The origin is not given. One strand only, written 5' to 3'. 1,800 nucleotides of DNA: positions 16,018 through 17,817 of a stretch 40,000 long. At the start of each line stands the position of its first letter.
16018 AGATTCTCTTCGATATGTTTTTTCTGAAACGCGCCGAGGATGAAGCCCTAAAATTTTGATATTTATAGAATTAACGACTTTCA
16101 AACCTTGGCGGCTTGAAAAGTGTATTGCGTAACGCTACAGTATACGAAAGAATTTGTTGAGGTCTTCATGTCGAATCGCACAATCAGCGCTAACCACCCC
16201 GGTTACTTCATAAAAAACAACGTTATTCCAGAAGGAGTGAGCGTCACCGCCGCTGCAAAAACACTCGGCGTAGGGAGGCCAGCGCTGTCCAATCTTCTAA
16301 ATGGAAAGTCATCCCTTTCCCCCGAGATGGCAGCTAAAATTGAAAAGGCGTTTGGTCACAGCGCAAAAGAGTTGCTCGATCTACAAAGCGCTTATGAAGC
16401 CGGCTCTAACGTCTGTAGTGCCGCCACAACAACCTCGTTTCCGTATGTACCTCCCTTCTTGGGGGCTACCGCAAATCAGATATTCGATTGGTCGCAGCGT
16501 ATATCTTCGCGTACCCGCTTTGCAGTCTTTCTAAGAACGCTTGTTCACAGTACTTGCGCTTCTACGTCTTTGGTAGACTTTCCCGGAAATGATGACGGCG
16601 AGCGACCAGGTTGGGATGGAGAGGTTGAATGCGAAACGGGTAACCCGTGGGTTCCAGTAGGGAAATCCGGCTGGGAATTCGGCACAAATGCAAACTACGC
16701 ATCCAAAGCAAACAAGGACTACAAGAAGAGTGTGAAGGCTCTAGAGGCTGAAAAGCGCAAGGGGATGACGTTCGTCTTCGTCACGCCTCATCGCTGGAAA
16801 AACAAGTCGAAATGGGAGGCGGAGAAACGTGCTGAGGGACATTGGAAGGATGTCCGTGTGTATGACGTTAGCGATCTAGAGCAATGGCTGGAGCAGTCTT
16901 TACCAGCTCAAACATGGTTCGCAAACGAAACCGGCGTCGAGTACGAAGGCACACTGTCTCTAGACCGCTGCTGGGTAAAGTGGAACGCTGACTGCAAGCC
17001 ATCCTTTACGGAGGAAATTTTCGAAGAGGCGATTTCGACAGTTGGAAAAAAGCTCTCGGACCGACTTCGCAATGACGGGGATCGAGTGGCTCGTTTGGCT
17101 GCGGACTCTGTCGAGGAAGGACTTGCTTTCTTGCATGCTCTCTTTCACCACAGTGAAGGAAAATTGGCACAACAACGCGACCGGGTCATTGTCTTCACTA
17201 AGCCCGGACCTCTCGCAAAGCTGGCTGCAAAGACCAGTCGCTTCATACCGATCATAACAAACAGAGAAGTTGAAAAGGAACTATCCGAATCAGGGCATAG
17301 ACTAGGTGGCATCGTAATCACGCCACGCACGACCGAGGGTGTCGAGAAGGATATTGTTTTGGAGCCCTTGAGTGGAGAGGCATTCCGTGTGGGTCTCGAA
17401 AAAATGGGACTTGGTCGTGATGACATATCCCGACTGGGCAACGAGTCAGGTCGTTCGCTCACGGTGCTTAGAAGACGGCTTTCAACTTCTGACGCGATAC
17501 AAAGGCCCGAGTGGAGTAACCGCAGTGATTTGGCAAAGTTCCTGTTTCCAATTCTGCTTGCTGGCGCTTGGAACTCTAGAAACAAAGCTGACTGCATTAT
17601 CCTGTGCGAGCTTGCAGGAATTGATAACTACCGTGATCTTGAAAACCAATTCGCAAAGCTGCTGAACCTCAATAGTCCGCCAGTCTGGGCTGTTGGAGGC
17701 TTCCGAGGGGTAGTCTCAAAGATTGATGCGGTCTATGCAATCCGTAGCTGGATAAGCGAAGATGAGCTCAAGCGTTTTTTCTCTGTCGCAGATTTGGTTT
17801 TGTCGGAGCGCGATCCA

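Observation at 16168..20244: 1358-aa casposon cargo protein: HigA-type HTH fused to a large unassigned body, possibly defence- or conflict-related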

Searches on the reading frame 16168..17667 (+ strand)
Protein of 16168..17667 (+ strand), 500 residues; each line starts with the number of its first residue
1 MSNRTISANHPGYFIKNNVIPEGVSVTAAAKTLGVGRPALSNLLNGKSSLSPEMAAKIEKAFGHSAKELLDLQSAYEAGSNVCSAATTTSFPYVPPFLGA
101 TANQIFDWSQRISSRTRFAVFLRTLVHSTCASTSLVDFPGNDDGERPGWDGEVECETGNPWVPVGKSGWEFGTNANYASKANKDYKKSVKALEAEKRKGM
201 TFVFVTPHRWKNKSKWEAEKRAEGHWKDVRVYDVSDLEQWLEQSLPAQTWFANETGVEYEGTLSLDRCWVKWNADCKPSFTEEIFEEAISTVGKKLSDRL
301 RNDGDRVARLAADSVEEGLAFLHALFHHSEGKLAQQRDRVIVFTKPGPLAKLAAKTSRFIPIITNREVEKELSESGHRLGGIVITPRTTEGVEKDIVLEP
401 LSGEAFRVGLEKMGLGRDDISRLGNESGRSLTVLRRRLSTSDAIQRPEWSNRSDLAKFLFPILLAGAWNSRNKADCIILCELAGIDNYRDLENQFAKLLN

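Call 32: predict_structure(alignment_id=A2)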
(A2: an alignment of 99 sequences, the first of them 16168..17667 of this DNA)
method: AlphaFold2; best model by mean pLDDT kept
length: 500 residues; sequences in the alignment: 99
mean_pLDDT: 87.7   pTM: 0.75
mean pLDDT of the five models: 87.7, 86.5, 86.0, 85.5, 84.9
residues with pLDDT >= 90: 316; 70-90: 146; 50-70: 18; < 50: 20
segments of 3 or more residues with pLDDT < 50: 1-7, 81-90
pLDDT, mean of each block of 10 residues (from residue 1): 45 91 89 91 89 92 90 77 38 59 93 89 92 84 69 92 96 92 95 94 97 96 97 96 92 87 94 94 95 89 85 96 89 84 92 83 95 86 88 88 96 96 95 95 86 86 83 92 93 87
secondary structure, 60 per line:
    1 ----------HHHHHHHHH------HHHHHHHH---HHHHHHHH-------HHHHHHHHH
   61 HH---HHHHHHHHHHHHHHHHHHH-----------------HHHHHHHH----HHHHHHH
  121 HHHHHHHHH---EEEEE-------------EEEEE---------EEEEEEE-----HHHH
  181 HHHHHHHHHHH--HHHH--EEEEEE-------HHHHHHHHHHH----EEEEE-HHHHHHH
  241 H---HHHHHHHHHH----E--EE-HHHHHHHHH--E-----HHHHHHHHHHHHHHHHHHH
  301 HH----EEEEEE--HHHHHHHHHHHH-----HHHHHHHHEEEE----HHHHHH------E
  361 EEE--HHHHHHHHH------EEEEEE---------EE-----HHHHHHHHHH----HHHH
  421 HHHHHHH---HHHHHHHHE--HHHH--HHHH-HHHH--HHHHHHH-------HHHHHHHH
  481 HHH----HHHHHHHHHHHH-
elements in order: H11-19 H26-33 H37-44 H52-62 H66-84 H102-109 H114-129 E133-137 E151-155 E165-171 H177-191 H194-197 E200-205 H213-223 E228-232 H234-241 H245-254 H265-273 H282-302 E307-312 H315-326 H332-339 E340-343 H348-353 E360-363 H366-374 E381-386 H403-412 H417-427 H431-438 H442-445 H448-451 H453-456 H459-465 H473-483 H488-499

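Call 36: fold_search(model_id=the predicted structure, library=pdb)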
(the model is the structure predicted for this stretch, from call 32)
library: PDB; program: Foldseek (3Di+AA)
matches with E <= 10: 764; with E <= 0.001: 2
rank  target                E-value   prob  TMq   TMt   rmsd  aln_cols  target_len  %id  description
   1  8dgf_A                8.8e-04  0.97  0.24  0.11  12.5       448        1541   11  Avs4 bound to phage PhiV-1 portal (released 2022-08-03)
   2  4mct_A                9.3e-04  1.00  0.15  0.78   1.9        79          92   33  P. vulgaris HIGBA structure, crystal form 1 (released 2013-12-11)
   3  7csy_B                1.2e-03  1.00  0.16  0.77   2.7        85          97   24  Pseudomonas aeruginosa antitoxin HigA with higBA promoter (released 2021-01-13)
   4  3trb_B                1.4e-03  1.00  0.15  0.74   2.0        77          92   26  Structure of an addiction module antidote protein of a HigA (higA) family from Coxiella burnetii (released 2011-09-28)
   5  4mct_C                1.5e-03  1.00  0.15  0.77   1.9        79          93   33  P. vulgaris HIGBA structure, crystal form 1 (released 2013-12-11)
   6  6f8h_C                1.8e-03  1.00  0.14  0.73   1.5        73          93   27  antitoxin GraA (released 2019-01-30)
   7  6cf1_A                1.8e-03  1.00  0.14  0.72   1.6        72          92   35  Proteus vulgaris HigA antitoxin structure (released 2019-02-27)
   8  6f8h_A                1.9e-03  1.00  0.14  0.71   1.3        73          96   29  antitoxin GraA (released 2019-01-30)
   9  9chn_C                2.1e-03  1.00  0.14  0.79   1.5        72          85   35  P. vulgaris trimeric HigBA- operator 2 DNA (released 2025-07-02)
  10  6f8s_A                2.7e-03  1.00  0.14  0.71   1.6        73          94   27  Toxin-Antitoxin complex GraTA (released 2018-07-11)
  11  3trb_A                2.7e-03  1.00  0.15  0.76   1.8        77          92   26  Structure of an addiction module antidote protein of a HigA (higA) family from Coxiella burnetii (released 2011-09-28)
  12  7csw_A                2.8e-03  1.00  0.15  0.75   1.7        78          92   26  Pseudomonas aeruginosa antitoxin HigA with pa2440 promoter (released 2021-01-13)
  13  6lb3_H                3.0e-03  1.00  0.15  0.73   1.6        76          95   25  Crystal structure of PA4674 in complex with its operator DNA (18bp) from Pseudomonas aeruginosa (released 2020-11-18)
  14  6cf1_B                3.2e-03  1.00  0.14  0.70   1.6        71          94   35  Proteus vulgaris HigA antitoxin structure (released 2019-02-27)
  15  6lb3_E                3.2e-03  1.00  0.15  0.75   1.9        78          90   26  Crystal structure of PA4674 in complex with its operator DNA (18bp) from Pseudomonas aeruginosa (released 2020-11-18)
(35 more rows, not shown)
